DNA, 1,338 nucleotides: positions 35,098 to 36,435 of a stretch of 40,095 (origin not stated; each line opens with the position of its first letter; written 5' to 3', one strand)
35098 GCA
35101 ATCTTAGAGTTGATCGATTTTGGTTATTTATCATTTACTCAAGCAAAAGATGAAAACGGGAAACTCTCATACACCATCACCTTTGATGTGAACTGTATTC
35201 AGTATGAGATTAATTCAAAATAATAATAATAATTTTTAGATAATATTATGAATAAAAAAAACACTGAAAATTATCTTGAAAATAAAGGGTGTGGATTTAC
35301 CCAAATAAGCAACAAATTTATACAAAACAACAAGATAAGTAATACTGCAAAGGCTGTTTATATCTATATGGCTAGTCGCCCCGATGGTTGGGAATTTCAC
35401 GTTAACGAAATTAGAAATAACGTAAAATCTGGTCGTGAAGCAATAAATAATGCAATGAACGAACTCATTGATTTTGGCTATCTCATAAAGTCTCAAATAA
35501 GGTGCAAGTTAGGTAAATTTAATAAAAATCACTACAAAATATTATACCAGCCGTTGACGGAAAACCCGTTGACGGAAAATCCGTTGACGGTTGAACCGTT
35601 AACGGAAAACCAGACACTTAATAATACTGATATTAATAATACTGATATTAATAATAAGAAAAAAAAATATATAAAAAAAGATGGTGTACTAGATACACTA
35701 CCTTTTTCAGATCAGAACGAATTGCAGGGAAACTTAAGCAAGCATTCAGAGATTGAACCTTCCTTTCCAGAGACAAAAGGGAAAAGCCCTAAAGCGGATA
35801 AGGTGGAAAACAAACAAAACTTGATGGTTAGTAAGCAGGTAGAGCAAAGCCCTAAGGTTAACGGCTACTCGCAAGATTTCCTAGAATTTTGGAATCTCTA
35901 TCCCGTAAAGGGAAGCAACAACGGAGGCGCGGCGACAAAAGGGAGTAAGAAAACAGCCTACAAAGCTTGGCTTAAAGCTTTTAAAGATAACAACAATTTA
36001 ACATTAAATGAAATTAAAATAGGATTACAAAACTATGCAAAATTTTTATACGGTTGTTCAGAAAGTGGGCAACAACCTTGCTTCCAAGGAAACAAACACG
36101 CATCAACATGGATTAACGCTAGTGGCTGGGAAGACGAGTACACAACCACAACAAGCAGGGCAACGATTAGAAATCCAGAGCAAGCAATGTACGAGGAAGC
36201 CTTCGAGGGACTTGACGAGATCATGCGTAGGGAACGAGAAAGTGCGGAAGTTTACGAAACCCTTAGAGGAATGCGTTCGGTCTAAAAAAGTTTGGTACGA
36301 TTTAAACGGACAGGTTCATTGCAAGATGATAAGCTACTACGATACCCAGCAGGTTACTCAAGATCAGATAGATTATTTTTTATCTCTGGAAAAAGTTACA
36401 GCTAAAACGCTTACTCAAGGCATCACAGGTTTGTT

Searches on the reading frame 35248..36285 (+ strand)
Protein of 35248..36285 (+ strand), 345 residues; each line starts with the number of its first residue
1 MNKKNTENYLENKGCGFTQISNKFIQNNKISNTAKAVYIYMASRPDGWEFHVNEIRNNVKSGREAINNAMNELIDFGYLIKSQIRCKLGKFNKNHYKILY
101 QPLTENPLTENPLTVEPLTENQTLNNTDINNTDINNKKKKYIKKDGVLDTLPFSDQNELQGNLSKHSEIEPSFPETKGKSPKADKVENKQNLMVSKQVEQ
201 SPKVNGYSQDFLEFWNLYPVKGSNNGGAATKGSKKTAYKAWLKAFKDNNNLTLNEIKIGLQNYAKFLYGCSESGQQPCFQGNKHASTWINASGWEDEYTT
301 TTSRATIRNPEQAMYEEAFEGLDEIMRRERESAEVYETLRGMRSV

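Call 48: search_dna_similar(query=window:35248-36285:+, collection=plasmids, mode=protein, max_evalue=0.001, max_rows=12)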
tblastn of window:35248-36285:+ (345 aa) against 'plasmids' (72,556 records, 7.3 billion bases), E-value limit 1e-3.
Records with a match: 182; places in all: 202; records where one place covers at least 80% of the query: 0.
Best place of each record, by identity: <60% 182.
By first word of the organism name: Bacillus 69; Streptomyces 27; Staphylococcus 21; Enterococcus 14; Clostridium 10; Leptospira 7; Legionella 5; Deinococcus 4; Subdoligranulum 2; Apilactobacillus 2; and 20 more.
By predicted mobility (MOB-suite, as given by PLSDB): non-mobilizable 135; conjugative 35; mobilizable 12.
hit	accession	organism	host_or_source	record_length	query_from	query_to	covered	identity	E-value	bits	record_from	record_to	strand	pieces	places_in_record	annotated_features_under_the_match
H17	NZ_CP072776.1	Bacillus cereus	mixed culture,Bee Honey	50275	17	290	79%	25.5%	7e-8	62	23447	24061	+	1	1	helix-turn-helix domain-containing protein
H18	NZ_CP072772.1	Bacillus cereus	mixed culture,Bee Honey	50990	17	290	79%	24.8%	1e-8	64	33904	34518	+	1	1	hypothetical protein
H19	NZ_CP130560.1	Weissella paramesenteroides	single cell,mulberry wine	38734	209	332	36%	34.4%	2e-5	54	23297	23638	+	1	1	DNA replication protein DnaD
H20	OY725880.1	Subdoligranulum variabile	-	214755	17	121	30%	34.8%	4e-10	69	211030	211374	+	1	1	none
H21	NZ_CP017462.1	Staphylococcus nepalensis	cell culture,Korean fermented food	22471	17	121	30%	34.6%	1e-9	89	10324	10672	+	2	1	replication protein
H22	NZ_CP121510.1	Staphylococcus epidermidis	Homo sapiens,Forehead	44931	17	121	30%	34.3%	8e-12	74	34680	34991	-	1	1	conserved phage C-terminal domain-containing protein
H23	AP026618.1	Enterococcus faecium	Homo sapiens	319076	16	121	31%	33.0%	2e-8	63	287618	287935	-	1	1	hypothetical protein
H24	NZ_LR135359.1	Enterococcus faecium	-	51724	16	121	31%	33.0%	3e-8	63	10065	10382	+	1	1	DUF6017 domain-containing protein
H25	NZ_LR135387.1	Enterococcus faecium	-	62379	16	121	31%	33.0%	3e-8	63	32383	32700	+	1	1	DUF6017 domain-containing protein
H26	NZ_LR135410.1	Enterococcus faecium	-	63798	16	121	31%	33.0%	3e-8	63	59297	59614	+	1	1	DUF6017 domain-containing protein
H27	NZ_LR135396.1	Enterococcus faecium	-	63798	16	121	31%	33.0%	3e-8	63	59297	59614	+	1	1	DUF6017 domain-containing protein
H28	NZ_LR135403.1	Enterococcus faecium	-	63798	16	121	31%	33.0%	3e-8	63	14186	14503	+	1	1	DUF6017 domain-containing protein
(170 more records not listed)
